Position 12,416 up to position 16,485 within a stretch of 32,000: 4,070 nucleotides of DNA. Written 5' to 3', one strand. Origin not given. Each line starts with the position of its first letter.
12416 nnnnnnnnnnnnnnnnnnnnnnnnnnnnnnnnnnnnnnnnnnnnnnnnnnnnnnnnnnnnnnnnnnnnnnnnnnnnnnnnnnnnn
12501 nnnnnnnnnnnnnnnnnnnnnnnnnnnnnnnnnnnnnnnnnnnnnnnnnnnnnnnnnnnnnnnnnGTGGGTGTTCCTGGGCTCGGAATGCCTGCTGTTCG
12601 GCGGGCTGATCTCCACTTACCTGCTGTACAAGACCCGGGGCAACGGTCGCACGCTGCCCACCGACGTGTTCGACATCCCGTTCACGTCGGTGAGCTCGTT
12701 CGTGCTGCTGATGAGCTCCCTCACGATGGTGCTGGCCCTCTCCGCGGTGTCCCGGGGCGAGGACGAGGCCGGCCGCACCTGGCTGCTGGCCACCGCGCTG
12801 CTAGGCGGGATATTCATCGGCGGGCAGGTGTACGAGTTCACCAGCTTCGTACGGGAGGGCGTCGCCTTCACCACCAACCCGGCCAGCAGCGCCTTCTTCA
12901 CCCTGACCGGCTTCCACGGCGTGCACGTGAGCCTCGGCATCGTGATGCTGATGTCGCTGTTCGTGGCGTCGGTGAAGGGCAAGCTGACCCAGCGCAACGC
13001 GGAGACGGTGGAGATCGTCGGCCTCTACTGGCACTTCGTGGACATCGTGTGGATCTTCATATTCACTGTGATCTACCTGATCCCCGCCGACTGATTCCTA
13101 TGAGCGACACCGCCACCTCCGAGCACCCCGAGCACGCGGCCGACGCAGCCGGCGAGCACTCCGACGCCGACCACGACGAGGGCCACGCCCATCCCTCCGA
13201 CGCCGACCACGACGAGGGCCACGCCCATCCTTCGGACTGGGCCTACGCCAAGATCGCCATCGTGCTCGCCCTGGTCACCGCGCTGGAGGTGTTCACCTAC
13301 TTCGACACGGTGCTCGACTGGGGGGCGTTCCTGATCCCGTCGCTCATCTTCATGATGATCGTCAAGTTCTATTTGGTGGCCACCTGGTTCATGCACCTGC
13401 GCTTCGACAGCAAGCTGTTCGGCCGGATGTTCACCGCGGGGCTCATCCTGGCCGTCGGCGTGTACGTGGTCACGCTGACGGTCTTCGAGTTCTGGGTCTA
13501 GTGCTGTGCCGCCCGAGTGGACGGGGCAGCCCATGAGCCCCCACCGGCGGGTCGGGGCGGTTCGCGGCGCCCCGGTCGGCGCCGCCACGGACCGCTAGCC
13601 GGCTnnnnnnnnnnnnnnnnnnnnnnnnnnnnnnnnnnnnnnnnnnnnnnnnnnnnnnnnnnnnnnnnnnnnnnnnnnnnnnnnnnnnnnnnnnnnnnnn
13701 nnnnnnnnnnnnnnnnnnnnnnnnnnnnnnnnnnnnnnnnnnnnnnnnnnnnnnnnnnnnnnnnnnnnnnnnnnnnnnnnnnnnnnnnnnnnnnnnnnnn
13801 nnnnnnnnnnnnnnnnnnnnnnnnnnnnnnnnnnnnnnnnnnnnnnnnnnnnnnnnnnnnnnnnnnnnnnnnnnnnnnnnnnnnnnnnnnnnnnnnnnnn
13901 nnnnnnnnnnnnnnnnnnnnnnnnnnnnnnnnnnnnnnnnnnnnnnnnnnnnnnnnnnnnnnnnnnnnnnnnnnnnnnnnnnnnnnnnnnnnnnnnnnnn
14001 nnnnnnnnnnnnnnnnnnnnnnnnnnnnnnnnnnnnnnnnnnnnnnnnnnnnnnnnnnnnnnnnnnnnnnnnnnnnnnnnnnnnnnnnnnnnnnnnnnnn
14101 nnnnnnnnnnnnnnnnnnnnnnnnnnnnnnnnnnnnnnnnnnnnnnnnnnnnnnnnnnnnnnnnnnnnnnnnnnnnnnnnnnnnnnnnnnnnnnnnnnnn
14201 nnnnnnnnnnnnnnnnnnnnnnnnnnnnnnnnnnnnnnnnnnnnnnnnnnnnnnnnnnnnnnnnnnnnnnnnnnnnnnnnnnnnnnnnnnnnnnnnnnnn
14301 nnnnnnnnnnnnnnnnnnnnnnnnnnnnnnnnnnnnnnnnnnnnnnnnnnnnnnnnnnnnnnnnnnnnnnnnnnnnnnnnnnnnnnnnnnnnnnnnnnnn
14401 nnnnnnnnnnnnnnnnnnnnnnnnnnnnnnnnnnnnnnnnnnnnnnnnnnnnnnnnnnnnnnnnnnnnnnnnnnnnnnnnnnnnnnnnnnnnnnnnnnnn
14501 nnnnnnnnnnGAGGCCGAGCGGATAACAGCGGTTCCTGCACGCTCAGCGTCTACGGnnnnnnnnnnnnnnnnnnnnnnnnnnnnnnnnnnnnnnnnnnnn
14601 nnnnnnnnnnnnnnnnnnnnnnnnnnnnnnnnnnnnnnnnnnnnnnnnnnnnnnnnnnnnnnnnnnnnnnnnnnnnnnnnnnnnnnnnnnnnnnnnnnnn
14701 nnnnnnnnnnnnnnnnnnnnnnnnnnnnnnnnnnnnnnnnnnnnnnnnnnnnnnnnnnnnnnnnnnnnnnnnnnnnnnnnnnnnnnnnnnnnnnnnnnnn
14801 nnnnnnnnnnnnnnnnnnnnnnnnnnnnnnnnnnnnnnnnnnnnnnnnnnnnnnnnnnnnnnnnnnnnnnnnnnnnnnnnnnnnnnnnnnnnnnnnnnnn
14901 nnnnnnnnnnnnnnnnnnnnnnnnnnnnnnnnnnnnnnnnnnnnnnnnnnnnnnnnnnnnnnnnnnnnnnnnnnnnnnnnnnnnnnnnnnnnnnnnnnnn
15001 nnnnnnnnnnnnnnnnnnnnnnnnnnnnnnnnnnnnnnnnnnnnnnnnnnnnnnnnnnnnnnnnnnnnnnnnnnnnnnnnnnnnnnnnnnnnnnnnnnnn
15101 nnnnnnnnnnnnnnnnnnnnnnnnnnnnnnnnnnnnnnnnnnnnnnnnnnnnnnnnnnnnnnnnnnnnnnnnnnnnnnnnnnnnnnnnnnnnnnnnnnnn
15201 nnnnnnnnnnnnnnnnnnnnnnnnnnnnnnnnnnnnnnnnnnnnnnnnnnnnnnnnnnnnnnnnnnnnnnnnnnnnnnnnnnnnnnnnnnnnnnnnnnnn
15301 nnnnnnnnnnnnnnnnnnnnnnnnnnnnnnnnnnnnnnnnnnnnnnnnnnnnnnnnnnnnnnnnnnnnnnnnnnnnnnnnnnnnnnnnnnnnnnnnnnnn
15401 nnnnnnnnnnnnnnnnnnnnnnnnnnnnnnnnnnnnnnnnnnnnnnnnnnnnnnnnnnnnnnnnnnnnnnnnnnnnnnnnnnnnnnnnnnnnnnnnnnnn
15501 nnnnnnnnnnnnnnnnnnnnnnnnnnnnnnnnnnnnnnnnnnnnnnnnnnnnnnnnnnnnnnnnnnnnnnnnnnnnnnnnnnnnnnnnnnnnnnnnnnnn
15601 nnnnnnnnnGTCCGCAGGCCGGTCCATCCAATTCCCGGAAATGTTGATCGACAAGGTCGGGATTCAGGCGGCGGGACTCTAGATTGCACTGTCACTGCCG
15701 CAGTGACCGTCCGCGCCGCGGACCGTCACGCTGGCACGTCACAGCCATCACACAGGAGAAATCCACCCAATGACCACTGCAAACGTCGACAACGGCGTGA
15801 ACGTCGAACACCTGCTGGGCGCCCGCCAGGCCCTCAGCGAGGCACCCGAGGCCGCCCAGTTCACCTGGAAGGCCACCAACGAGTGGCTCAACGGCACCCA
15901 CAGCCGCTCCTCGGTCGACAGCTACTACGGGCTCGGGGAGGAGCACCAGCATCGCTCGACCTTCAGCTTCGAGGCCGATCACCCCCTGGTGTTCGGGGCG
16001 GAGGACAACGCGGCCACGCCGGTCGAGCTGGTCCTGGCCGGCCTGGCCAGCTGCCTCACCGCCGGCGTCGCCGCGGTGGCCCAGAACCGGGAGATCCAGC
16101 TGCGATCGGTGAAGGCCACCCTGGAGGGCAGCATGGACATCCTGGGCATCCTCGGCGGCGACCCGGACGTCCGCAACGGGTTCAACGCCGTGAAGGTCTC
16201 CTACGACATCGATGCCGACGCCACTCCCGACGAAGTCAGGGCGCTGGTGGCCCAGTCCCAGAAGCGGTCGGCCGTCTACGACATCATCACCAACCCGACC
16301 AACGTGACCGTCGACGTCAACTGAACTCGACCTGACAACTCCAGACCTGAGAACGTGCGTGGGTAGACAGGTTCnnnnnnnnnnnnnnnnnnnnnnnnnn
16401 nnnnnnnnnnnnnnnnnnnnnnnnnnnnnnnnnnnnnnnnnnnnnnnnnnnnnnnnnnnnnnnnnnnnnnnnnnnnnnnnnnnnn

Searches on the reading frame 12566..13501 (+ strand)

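Call 16: search_protein_families(library=ncbifam, proteins=[window:12566-13501:+], max_evalue=0.01)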
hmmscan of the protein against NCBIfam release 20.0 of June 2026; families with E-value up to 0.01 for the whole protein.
window:12566-13501:+ (311 aa): 1 family
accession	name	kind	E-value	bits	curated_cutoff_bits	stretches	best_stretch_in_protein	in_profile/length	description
TIGR02229.1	caa3_sub_IV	subfamily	3.1e-05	24.7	37.25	1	219-303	1-85/92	caa(3)-type oxidase, subunit IV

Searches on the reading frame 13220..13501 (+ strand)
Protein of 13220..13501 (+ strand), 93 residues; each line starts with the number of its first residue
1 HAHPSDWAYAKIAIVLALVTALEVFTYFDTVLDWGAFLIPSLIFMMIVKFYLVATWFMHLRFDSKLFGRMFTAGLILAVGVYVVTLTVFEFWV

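Call 53: search_protein_families(library=pfam, proteins=[window:13220-13501:+], max_evalue=0.001)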
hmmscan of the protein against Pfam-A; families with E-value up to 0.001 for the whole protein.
window:13220-13501:+ (93 aa): 1 family
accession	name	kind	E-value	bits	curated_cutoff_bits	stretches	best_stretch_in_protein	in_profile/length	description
PF03626.19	COX4_pro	-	2.7e-08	34.5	28.9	1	12-80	3-69/72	Prokaryotic Cytochrome C oxidase subunit IV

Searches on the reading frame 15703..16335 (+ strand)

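Call 5: search_protein_families(library=pfam, proteins=[window:15703-16335:+], max_evalue=0.01)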
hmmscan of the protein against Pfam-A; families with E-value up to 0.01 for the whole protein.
window:15703-16335:+ (210 aa): 0 families

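Call 52: search_protein_families(library=pfam, proteins=[window:15770-16324:+], max_evalue=0.001)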
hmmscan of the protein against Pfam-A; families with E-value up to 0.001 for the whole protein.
window:15770-16324:+ (184 aa): 1 family
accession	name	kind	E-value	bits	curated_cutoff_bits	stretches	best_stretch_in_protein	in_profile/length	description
PF02566.24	OsmC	-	2.4e-17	63.6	27.5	1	78-181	2-99/100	OsmC-like protein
